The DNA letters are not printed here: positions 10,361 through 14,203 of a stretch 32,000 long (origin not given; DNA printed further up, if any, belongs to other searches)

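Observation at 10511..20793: Translationally coupled pair of giant envelope proteins built from three paralogous ~1100-aa modules with no recognisable domain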

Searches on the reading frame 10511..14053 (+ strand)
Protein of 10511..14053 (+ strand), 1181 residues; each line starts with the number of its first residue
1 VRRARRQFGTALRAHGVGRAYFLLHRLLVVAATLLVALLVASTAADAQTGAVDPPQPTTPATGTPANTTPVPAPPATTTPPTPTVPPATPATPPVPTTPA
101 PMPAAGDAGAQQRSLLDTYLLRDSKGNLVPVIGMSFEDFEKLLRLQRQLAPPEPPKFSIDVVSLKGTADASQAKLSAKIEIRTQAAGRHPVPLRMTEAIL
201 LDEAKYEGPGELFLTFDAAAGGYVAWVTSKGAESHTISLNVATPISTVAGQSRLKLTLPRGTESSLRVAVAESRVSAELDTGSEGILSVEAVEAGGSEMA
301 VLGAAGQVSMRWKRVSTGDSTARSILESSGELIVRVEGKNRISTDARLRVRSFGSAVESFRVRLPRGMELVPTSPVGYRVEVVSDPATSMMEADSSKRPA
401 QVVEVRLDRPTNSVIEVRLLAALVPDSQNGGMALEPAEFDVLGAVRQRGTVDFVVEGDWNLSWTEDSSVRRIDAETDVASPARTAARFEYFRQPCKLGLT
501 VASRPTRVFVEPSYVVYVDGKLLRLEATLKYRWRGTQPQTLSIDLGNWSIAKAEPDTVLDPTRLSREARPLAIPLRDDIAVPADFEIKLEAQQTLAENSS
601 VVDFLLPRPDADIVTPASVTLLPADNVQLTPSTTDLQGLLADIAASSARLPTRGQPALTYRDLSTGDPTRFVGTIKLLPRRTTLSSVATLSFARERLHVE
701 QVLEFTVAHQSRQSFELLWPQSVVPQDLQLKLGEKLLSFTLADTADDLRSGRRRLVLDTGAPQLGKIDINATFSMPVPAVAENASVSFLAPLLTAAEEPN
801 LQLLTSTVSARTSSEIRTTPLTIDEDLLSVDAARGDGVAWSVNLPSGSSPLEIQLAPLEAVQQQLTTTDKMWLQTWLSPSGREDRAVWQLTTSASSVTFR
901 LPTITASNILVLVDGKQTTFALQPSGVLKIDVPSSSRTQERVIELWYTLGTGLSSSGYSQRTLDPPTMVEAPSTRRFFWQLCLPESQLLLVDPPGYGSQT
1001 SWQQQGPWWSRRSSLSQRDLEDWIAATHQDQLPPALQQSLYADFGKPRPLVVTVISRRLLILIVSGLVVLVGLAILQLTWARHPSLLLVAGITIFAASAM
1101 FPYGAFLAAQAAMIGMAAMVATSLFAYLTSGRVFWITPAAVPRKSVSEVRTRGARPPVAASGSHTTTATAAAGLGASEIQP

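Call 6: search_protein_families(library=pfam, proteins=[window:10511-14053:+], max_evalue=1)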
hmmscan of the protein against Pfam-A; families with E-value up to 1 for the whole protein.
window:10511-14053:+ (1181 aa): 0 families

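Call 10: search_protein_families(library=ncbifam, proteins=[window:10511-14053:+], max_evalue=1)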
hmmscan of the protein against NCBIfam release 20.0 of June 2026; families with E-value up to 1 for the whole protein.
window:10511-14053:+ (1181 aa): 0 families

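Call 11: find_homologous_proteins(query=window:10511-14053:+)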
Query window:10511-14053:+ (1181 aa): 161 proteins with E <= 0.001 among 8000 candidates; the best 120 are listed.
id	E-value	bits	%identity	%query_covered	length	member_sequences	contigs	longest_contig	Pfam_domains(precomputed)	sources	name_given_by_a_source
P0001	0.0e+0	2542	99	100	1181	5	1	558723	-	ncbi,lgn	-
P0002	0.0e+0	1772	73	90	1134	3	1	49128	-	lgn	-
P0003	3.2e-230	785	40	91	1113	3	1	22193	-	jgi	-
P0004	3.0e-226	772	40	93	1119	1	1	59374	-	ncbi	ncbi:MAG: hypothetical protein WD872_21565 [Pirellulaceae bacterium]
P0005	2.7e-224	766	40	89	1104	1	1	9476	-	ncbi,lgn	-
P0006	5.9e-223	761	41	80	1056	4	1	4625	-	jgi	jgi:hypothetical protein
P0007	4.7e-219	748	39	90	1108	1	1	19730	-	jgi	jgi:hypothetical protein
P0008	1.6e-218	746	38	93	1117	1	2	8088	-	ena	-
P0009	1.3e-217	743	39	87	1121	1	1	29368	-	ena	-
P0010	3.4e-217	742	38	91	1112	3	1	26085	-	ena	-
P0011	1.0e-216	740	39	90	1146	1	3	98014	-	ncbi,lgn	-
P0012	1.0e-215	737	39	95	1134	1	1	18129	-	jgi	-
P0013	1.2e-215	737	38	82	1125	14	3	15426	-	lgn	-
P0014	1.6e-215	736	38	87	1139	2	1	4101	-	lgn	-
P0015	2.6e-215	736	39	80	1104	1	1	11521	-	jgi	jgi:hypothetical protein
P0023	7.2e-213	728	37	93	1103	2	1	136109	-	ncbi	ncbi:MAG: hypothetical protein ACR2FY_04270 [Pirellulaceae bacterium]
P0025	5.9e-212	725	40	88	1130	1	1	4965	-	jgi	jgi:hypothetical protein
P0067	1.5e-196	674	36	91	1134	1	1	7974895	-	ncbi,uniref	ncbi:hypothetical protein NA78x_006154 [Anatilimnocola sp. NA78]|uniref:hypothetical protein n=1 Tax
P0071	1.2e-194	667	37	93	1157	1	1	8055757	-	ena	-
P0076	5.9e-193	662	36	90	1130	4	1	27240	-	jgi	jgi:hypothetical protein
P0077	2.0e-192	660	36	90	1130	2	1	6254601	-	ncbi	-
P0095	1.8e-183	630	36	86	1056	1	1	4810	-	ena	-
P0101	2.0e-180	620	36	85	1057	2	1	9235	-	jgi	jgi:hypothetical protein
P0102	2.5e-180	620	39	84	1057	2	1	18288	-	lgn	-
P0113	1.9e-164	567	36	84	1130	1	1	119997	-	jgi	jgi:hypothetical protein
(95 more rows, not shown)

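Call 18: search_dna_similar(query=window:10511-14053:+, collection=plasmids, mode=protein, max_rows=10)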
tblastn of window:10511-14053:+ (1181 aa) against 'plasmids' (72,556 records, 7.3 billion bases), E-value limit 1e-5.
No match.
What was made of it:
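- Tried and rejected: A plasmid tblastn search found no match (call 18).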

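Call 19: find_encoding_contigs(protein=P0067, flank=10000, max_places=2)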
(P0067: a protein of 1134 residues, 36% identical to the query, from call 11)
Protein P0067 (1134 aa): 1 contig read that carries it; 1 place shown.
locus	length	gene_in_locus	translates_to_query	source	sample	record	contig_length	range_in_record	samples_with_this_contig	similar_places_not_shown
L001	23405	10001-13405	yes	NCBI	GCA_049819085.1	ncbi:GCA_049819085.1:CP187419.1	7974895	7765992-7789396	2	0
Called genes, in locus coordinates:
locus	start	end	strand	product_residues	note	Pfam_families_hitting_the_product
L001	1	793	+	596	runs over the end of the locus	PF00078:RVT_1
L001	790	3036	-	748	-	PF12679:ABC2_membrane_2, PF12698:ABC2_membrane_3, PF01061:ABC2_membrane (weak), PF12730:ABC2_membrane_4, PF02517:Rce1-like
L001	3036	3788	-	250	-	PF00005:ABC_tran, PF13304:AAA_21 (faint)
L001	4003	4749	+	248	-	PF01925:TauE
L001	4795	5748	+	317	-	PF00512:HisKA, PF13581:HATPase_c_2 (weak), PF02518:HATPase_c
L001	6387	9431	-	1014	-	PF00404:Dockerin_1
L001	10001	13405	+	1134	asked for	-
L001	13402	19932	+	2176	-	-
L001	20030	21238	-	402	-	PF12911:OppC_N, PF00528:BPD_transp_1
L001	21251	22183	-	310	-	PF00528:BPD_transp_1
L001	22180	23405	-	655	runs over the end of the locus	PF00496:SBP_bac_5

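Call 20: find_encoding_contigs(protein=P0023, flank=10000, max_places=2)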
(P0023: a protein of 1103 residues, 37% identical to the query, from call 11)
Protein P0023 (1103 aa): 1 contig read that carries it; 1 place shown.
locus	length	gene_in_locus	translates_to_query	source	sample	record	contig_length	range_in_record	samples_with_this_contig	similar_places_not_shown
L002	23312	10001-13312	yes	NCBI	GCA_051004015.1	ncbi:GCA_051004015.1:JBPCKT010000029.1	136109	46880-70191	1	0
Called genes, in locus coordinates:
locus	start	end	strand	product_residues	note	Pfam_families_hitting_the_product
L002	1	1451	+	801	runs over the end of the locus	PF13180:PDZ_2 (weak), PF14849:YidC_periplas (weak), PF02096:60KD_IMP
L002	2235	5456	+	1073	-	PF03160:Calx-beta (weak)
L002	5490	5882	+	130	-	-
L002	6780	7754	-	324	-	PF04055:Radical_SAM, PF16199:Radical_SAM_C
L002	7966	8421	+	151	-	PF16697:Yop-YscD_cpl, PF00498:FHA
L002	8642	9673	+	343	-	PF00493:MCM (faint), PF20030:bpMoxR, PF00004:AAA (weak), PF07726:AAA_3, PF07728:AAA_5, PF17863:AAA_lid_2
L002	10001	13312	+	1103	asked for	-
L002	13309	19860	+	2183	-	-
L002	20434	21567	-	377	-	PF01300:Sua5_yciO_yrdC, PF01451:LMWPc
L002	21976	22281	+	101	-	-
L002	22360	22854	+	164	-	-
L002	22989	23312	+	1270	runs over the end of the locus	-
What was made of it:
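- On BatD / oxygen-tolerance family: MoxR lies upstream in one lineage only (L002, call 20).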

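Call 22: find_encoding_contigs(protein=P0077, flank=10000, max_places=2)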
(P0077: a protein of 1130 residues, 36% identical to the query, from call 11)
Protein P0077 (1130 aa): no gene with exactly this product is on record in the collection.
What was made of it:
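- Tried and rejected: The context look-up for P0077 failed (call 22).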

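Call 23: find_encoding_contigs(protein=P0071, flank=10000, max_places=2)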
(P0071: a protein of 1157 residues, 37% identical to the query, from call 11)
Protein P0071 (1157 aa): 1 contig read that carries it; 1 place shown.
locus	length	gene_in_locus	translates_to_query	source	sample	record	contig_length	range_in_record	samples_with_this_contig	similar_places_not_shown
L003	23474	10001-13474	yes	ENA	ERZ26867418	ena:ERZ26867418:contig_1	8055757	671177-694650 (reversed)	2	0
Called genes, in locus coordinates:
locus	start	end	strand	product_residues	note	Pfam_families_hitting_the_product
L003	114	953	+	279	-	PF01678:DAP_epimerase, PF05544:Pro_racemase (weak), PF01678:DAP_epimerase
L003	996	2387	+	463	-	PF13742:tRNA_anti_2, PF01336:tRNA_anti-codon, PF02601:Exonuc_VII_L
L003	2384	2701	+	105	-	PF02609:Exonuc_VII_S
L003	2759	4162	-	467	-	PF00890:FAD_binding_2 (faint), PF01266:DAO (faint), PF01593:Amino_oxidase, PF03486:HI0933_like (faint), PF07992:Pyr_redox_2 (faint), PF12831:FAD_oxidored (faint), PF13450:NAD_binding_8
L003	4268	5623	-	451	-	PF01408:GFO_IDH_MocA, PF02894:GFO_IDH_MocA_C, PF19051:GFO_IDH_MocA_C2, PF22725:GFO_IDH_MocA_C3, PF19051:GFO_IDH_MocA_C2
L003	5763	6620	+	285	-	PF12911:OppC_N, PF00528:BPD_transp_1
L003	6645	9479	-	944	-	PF00404:Dockerin_1 (weak)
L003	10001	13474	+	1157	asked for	-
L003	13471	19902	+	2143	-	-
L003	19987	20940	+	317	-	PF00551:Formyl_trans_N, PF02911:Formyl_trans_C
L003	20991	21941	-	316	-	PF07963:N_methyl (weak), PF07596:SBP_bac_10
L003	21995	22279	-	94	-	-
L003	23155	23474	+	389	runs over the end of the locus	-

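Call 28: search_solved_structures(query=A1, max_evalue=10)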
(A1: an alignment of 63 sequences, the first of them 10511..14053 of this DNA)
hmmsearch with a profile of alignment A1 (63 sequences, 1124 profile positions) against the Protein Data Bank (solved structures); distinct sequences matched with E-value up to 10: 1.
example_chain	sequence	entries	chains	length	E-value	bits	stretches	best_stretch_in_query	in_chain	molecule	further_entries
8iv5_B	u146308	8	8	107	1.8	9.3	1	554-576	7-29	light chain of 1C4 | Light chain of nAb 1C4 | Light chain of nAb 8H12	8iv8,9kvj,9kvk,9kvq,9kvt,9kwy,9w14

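Call 31: predict_structure(alignment_id=A1)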
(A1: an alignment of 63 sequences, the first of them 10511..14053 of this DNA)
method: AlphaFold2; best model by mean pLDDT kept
length: 1181 residues; sequences in the alignment: 63
mean_pLDDT: 81.5   pTM: 0.46
mean pLDDT of the five models: 81.5, 79.5, 79.3, 78.8, 77.5
residues with pLDDT >= 90: 611; 70-90: 340; 50-70: 84; < 50: 146
segments of 3 or more residues with pLDDT < 50: 1-5, 8-16, 46-116, 317-322, 832-835, 860-863, 1135-1181
pLDDT, mean of each block of 10 residues (from residue 1): 44 47 74 80 48 35 36 36 40 34 34 47 78 78 74 85 96 97 94 95 95 94 95 95 93 95 95 90 85 88 94 68 76 93 96 90 95 93 76 72 95 95 79 90 93 89 93 72 86 92 89 96 97 90 95 93 90 91 94 93 96 94 95 96 79 89 90 95 94 90 94 91 84 93 64 89 93 90 84 88 90 81 59 58 78 76 68 95 95 89 78 94 87 80 94 90 91 89 93 93 84 93 96 92 93 94 89 84 83 82 79 81 80 50 34 32 32 33 43
secondary structure, 60 per line:
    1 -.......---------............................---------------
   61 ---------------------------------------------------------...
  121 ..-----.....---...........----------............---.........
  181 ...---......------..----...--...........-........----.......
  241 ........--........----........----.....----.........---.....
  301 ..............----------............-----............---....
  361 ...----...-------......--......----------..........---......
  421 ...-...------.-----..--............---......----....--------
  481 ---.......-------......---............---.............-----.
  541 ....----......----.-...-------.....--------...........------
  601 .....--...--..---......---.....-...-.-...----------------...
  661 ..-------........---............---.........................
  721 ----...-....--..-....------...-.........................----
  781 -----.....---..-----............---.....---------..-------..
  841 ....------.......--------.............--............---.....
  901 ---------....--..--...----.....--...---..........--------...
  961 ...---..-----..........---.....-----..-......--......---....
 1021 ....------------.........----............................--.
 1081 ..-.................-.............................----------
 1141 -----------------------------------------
elements in order (helices of 4 or more, strands of 3 or more residues): H2-8 H18-45 E118-122 E128-132 H136-146 E157-168 E172-183 E187-192 E205-207 E210-217 E222-229 E234-248 E251-258 E263-270 E275-279 E284-292 E296-314 E325-336 E342-353 E357-363 E368-370 E378-383 H386-391 E402-411 E415-423 E444-455 E459-464 E469-472 E484-490 E498-503 E507-518 E522-534 E540-544 E549-554 E571-575 E584-594 E601-605 E608-610 E618-623 E627-631 E639-641 E658-662 E670-677 E681-692 E696-720 E729-732 E738-741 E752-776 E786-790 E801-812 E816-820 E839-844 E851-857 E866-878 E881-892 E896-900 E910-913 E920-922 E927-931 E940-949 E958-963 E974-983 E987-991 E1000-1005 E1008-1013 H1017-1024 E1037-1045 E1050-1056 H1057-1077 H1084-1100 H1102-1130
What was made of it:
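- Checked: The structure model of A shows three helices at 1057-1130 (call 31).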
